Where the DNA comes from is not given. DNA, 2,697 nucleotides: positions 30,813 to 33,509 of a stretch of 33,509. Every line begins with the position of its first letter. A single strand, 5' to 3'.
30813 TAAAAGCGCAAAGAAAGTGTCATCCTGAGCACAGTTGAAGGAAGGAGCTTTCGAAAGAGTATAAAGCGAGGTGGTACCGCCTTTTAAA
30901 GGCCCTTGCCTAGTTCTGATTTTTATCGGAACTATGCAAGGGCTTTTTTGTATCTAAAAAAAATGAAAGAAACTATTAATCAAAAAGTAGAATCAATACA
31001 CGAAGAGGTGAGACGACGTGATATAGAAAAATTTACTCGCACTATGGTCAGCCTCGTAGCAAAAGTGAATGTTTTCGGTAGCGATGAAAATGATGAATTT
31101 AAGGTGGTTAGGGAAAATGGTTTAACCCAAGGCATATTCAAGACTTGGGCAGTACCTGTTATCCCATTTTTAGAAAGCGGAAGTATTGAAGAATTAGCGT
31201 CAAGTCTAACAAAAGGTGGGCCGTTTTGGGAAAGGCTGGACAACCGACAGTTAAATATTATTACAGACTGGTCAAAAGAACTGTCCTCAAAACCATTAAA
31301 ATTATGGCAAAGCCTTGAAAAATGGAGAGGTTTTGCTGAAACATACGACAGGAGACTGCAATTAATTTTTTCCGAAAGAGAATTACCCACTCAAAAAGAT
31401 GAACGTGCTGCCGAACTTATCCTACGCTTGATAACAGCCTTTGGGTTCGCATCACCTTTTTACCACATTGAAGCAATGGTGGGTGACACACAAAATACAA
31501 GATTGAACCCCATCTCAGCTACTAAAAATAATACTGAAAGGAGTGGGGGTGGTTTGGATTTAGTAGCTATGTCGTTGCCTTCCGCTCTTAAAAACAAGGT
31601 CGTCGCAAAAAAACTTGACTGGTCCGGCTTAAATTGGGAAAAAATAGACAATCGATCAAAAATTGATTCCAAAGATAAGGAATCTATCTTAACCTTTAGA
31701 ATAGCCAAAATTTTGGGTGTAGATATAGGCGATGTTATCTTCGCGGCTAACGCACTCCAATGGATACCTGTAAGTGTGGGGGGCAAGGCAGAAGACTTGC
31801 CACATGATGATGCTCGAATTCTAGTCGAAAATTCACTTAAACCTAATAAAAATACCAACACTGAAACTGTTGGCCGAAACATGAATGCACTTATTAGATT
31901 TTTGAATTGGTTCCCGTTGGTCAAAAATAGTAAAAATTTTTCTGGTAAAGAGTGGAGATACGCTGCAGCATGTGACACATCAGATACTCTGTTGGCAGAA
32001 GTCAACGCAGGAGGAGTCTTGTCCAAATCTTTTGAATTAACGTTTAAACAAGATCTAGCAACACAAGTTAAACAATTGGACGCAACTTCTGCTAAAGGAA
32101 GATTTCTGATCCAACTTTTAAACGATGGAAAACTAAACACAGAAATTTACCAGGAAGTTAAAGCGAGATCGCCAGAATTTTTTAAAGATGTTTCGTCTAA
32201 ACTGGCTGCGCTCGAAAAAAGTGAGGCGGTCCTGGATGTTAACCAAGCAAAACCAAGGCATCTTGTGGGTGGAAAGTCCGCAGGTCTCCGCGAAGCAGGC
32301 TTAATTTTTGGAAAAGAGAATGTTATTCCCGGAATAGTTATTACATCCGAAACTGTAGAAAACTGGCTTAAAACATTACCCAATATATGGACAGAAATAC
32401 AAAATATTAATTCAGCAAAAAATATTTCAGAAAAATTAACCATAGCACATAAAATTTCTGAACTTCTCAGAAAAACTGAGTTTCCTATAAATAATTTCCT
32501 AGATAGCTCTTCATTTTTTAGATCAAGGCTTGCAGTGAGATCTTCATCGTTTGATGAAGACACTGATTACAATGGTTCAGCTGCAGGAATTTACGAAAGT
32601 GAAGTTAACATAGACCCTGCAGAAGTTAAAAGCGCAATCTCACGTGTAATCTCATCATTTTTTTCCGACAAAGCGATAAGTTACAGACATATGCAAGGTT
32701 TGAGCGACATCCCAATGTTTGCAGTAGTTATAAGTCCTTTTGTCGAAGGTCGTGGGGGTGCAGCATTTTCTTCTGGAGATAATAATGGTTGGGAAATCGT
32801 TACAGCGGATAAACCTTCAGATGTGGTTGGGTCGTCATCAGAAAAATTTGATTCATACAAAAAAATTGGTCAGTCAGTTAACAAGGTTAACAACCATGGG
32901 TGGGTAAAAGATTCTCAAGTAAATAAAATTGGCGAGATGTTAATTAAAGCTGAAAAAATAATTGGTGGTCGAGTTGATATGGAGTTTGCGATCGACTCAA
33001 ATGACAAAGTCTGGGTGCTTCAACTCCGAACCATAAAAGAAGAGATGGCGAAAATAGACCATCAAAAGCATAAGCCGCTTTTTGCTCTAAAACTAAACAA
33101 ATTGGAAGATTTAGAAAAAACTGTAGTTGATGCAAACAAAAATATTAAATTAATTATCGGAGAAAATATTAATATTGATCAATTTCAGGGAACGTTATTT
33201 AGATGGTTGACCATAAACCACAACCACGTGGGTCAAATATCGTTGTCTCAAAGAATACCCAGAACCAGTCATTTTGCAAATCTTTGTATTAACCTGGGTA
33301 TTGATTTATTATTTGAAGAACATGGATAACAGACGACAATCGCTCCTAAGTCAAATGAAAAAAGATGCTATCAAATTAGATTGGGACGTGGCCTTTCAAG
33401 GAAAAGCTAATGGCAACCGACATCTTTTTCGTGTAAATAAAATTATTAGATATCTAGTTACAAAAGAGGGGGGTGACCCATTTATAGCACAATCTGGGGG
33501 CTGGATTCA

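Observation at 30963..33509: Dikinase-like protein with a large unassigned N-terminal region, coupled to an HD hydrolase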

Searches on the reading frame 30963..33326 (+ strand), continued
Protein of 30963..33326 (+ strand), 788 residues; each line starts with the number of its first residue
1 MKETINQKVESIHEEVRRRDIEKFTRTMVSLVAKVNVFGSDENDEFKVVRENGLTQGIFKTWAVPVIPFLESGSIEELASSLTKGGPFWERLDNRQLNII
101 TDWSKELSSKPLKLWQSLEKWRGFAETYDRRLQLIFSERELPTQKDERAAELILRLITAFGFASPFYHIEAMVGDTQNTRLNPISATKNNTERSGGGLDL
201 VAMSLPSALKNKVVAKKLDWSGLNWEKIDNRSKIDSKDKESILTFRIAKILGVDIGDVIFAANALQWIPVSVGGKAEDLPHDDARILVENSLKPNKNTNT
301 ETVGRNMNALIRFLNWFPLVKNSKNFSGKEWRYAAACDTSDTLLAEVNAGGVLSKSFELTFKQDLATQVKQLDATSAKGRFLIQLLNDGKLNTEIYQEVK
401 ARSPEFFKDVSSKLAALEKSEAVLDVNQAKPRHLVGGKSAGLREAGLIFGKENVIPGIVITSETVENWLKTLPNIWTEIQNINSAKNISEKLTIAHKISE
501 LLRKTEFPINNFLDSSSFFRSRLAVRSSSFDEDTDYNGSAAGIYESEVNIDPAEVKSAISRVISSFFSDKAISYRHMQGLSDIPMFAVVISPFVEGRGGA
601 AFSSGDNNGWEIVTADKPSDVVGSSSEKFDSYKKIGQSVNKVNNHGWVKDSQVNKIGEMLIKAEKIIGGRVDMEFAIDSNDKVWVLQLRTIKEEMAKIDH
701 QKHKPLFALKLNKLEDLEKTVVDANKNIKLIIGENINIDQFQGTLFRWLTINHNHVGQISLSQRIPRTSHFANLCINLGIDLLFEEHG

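Call 105: search_protein_families(library=pfam, proteins=[L004:7679-8911:+, L002:11137-11706:+, L016:14517-15410:+, L045:10311-11006:+, L048:7052-7957:+, L044:8451-9302:-, L010:7870-8340:+, L010:8522-9700:+, L013:11402-12133:+, L009:11338-12645:+], max_evalue=0.001)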
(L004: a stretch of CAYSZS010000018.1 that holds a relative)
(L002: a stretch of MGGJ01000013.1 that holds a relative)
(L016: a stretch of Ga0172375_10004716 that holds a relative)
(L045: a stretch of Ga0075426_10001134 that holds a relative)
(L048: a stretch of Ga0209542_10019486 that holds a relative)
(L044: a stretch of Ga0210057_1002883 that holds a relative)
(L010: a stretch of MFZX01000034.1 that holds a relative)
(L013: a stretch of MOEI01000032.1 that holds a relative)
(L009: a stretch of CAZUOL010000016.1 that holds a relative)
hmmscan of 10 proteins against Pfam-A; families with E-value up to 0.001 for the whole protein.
L004:7679-8911:+ (411 aa): 2 families
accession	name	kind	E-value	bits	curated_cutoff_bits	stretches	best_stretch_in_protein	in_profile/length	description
PF00208.27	ELFV_dehydrog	-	3.3e-32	112.6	23.4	1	192-408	9-235/241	Glutamate/Leucine/Phenylalanine/Valine dehydrogenase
PF02812.23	ELFV_dehydrog_N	-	5.7e-06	26.5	25.3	1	60-141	35-121/129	Glu/Leu/Phe/Val dehydrogenase, dimerisation domain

L002:11137-11706:+ (190 aa): 0 families

L016:14517-15410:+ (298 aa): 1 family
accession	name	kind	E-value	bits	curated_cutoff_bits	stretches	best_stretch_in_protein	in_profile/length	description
PF00892.27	EamA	-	3.2e-20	73.2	28.2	2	11-140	3-132/135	EamA-like transporter family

L045:10311-11006:+ (232 aa): 0 families

L048:7052-7957:+ (302 aa): 1 family
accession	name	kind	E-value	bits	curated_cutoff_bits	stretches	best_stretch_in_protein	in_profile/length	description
PF04107.18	GCS2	-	2.6e-06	27.5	21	1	87-201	28-142/291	Glutamate-cysteine ligase family 2(GCS2)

L044:8451-9302:- (283 aa): 1 family
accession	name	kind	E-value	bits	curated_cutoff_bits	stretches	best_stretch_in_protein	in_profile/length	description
PF00800.23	PDT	-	4.8e-36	124.7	25.2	1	4-186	1-178/181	Prephenate dehydratase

L010:7870-8340:+ (157 aa): 1 family
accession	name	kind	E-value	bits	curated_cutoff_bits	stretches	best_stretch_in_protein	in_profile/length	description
PF04073.20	tRNA_edit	-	1.6e-14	54.5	25.5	1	36-138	11-119/123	Aminoacyl-tRNA editing domain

L010:8522-9700:+ (393 aa): 1 family
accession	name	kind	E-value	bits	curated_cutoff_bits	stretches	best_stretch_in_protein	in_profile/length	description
PF06821.19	Ser_hydrolase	-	1.2e-09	38.7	22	1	58-198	38-169/172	Serine hydrolase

L013:11402-12133:+ (244 aa): 0 families

L009:11338-12645:+ (436 aa): 4 families
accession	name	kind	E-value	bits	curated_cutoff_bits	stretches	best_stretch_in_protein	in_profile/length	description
PF00817.25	IMS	-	5.7e-40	137.1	23.2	1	19-164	1-148/148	impB/mucB/samB family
PF11799.13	IMS_C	-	7.7e-16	58.9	20.7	1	257-370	2-109/109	impB/mucB/samB family C-terminal domain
PF13438.11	DUF4113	-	1.3e-15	57.6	24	1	383-434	1-51/51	Domain of unknown function (DUF4113)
PF11798.14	IMS_HHH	-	6.4e-05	23.4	24.4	1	184-212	4-32/32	IMS family HHH motif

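Call 106: search_protein_families(library=ncbifam, proteins=[L002:5991-7505:-, L004:7679-8911:+, L005:6789-7661:+, L009:5727-6572:+, L010:7870-8340:+, L003:11445-11783:+, L016:14517-15410:+], max_evalue=0.0001)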
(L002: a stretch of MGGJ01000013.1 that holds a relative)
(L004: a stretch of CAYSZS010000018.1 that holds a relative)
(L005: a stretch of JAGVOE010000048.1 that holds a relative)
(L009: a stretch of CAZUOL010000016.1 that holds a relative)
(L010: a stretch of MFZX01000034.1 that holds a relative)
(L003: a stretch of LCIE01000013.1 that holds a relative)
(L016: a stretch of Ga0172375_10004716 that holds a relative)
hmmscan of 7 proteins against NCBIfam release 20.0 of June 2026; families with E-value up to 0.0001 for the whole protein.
L002:5991-7505:- (504 aa): 6 families
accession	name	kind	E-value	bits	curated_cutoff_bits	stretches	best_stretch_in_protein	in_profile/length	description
NF004863.0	PRK06223.1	subfamily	1.1e-15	57.6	283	1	198-434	4-242/313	malate dehydrogenase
TIGR01771.1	L-LDH-NAD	equivalog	3e-15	56.3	303.55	1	202-380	1-172/299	L-lactate dehydrogenase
NF000824.0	PRK00066.1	subfamily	4.1e-14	52.6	339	1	194-363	3-159/316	L-lactate dehydrogenase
TIGR01763.1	MalateDH_bact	equivalog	5.2e-08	32.4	351.85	1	199-332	3-134/305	malate dehydrogenase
TIGR04355.1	HprK_rel_B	hypoth_equivalog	1.7e-06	27.4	200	1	38-96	139-196/351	HprK-related kinase B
TIGR02173.1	cyt_kin_arch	equivalog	8.3e-05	22.6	102.1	0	58-110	3-55/169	(d)CMP kinase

L004:7679-8911:+ (411 aa): 4 families
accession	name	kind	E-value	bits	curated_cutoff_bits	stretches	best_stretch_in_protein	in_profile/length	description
NF041398.1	GluDhGdhB_Halo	equivalog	2.6e-27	95.7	620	1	192-402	185-395/410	glutamate dehydrogenase GdhB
NF040817.1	GdhA_Arch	equivalog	3.5e-23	82.4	750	1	201-402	199-403/419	glutamate dehydrogenase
NF006929.0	PRK09414.1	equivalog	4.6e-12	45.6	536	1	192-378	210-405/445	NADP-specific glutamate dehydrogenase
NF035922.1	Trp_DH_ScyB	equivalog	1.5e-07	30.7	600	1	204-401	158-334/346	tryptophan dehydrogenase ScyB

L005:6789-7661:+ (291 aa): 0 families

L009:5727-6572:+ (282 aa): 5 families
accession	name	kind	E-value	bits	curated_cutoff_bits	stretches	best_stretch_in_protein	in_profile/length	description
NF008865.0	PRK11898.1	equivalog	6.5e-62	209.2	219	1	2-275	2-277/284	prephenate dehydratase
NF007910.0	PRK10622.1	equivalog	1.1e-54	185.9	577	1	3-275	105-376/386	bifunctional chorismate mutase/prephenate dehydratase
NF008866.0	PRK11899.1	equivalog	4.9e-54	183.5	359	1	2-276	6-275/283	prephenate dehydratase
TIGR01268.1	Phe4hydrox_tetr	equivalog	1e-05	24.5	704.8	1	197-263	17-82/436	phenylalanine 4-monooxygenase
NF003361.0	PRK04435.1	equivalog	2.3e-05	24.2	131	1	195-265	69-137/148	ACT domain-containing protein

L010:7870-8340:+ (157 aa): 2 families
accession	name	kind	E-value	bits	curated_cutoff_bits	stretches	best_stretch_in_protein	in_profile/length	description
TIGR00011.1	YbaK_EbsC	equivalog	5.4e-08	32.7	153.25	1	10-144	6-145/152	Cys-tRNA(Pro) deacylase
NF006625.0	PRK09194.1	equivalog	2.4e-07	30.1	558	1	39-151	267-381/559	proline--tRNA ligase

L003:11445-11783:+ (113 aa): 2 families
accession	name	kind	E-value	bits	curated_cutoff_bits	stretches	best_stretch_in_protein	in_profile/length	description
TIGR02531.1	yecD_yerC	hypoth_equivalog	1.4e-23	83.1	42.2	1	12-98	2-88/88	YerC/YecD family TrpR-related protein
TIGR01321.1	TrpR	equivalog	2e-06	28.1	67.25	1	17-81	11-76/94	trp operon repressor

L016:14517-15410:+ (298 aa): 2 families
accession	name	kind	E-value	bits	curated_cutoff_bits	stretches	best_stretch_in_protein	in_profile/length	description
TIGR00950.1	2A78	equivalog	1.1e-12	48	230.2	1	34-285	11-263/264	carboxylate/amino acid/amine transporter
NF050091.1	ArAmAcExpYddG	equivalog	4.6e-10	39.5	300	1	18-285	13-279/285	aromatic amino acid exporter YddG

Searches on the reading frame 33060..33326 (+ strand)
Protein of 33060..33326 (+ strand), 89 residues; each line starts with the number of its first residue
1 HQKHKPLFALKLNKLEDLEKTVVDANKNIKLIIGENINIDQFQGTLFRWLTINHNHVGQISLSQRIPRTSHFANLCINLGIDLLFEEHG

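Call 31: search_solved_structures(query=A2, max_evalue=10, show_alignments=3)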
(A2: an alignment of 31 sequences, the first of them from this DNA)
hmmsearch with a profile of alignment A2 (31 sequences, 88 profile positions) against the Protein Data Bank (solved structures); distinct sequences matched with E-value up to 10: 4.
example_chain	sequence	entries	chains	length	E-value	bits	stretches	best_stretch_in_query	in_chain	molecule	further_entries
3bz5_A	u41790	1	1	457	0.086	16.2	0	9-70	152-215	Internalin-J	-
4pxt_A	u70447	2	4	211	0.34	14.3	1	13-73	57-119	Bipolar kinesin KRP-130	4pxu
1g9i_I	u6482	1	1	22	1.4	12.3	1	62-76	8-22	BOWMAN-BIRK TYPE TRYPSIN INHIBITOR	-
1smf_I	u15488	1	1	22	1.8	12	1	62-76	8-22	BOWMAN-BIRK TYPE TRYPSIN INHIBITOR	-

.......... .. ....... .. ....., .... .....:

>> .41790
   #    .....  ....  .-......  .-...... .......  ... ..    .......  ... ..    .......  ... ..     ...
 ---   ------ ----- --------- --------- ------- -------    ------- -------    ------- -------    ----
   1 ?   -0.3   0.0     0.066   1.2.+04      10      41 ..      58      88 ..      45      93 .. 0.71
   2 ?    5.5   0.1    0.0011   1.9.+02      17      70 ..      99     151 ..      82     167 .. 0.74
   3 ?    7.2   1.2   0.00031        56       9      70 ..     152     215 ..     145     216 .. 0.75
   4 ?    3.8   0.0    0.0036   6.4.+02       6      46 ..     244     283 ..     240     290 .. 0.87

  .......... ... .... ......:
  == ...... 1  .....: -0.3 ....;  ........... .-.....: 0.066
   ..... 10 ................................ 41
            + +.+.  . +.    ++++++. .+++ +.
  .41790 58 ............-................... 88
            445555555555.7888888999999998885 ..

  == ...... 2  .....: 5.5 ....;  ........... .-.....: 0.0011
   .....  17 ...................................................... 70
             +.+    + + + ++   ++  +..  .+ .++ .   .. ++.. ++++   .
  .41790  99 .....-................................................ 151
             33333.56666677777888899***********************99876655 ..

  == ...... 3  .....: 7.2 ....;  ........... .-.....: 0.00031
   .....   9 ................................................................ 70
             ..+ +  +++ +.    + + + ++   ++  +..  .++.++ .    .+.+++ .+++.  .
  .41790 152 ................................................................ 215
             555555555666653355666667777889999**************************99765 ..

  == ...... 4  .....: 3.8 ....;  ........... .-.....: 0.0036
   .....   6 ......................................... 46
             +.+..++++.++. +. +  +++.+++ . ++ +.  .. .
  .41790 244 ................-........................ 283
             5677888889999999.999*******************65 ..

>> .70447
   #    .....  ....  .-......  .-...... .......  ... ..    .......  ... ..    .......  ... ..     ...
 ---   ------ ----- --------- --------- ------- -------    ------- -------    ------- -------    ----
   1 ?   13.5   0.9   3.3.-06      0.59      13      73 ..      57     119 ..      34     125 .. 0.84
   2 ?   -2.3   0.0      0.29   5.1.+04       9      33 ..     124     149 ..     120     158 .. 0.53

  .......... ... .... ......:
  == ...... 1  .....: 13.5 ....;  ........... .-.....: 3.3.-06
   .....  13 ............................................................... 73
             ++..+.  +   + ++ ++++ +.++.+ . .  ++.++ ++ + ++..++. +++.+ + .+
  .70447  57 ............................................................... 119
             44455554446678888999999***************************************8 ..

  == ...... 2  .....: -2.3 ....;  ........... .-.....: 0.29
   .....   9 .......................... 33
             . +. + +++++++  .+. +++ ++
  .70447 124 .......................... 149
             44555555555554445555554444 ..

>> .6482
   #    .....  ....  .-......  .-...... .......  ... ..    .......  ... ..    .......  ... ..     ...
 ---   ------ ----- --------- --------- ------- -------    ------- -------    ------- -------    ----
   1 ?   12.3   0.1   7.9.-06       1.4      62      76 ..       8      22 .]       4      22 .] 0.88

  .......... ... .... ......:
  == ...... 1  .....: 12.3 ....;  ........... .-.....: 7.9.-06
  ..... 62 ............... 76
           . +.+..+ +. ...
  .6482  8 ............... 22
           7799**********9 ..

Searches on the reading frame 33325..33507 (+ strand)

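Call 5: search_protein_families(library=pfam, proteins=[window:33325-33507:+], max_evalue=1)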
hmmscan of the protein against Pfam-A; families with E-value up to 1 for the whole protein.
window:33325-33507:+ (61 aa): 1 family
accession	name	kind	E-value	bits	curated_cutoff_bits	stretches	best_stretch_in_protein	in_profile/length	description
PF18485.7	GST_N_5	-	0.25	12.3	29.6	1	30-49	55-74/74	Glutathione S-transferase, N-terminal domain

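Call 8: search_protein_families(library=ncbifam, proteins=[window:33325-33507:+], max_evalue=1)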
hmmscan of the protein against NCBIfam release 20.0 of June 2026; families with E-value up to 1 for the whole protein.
window:33325-33507:+ (61 aa): 0 families
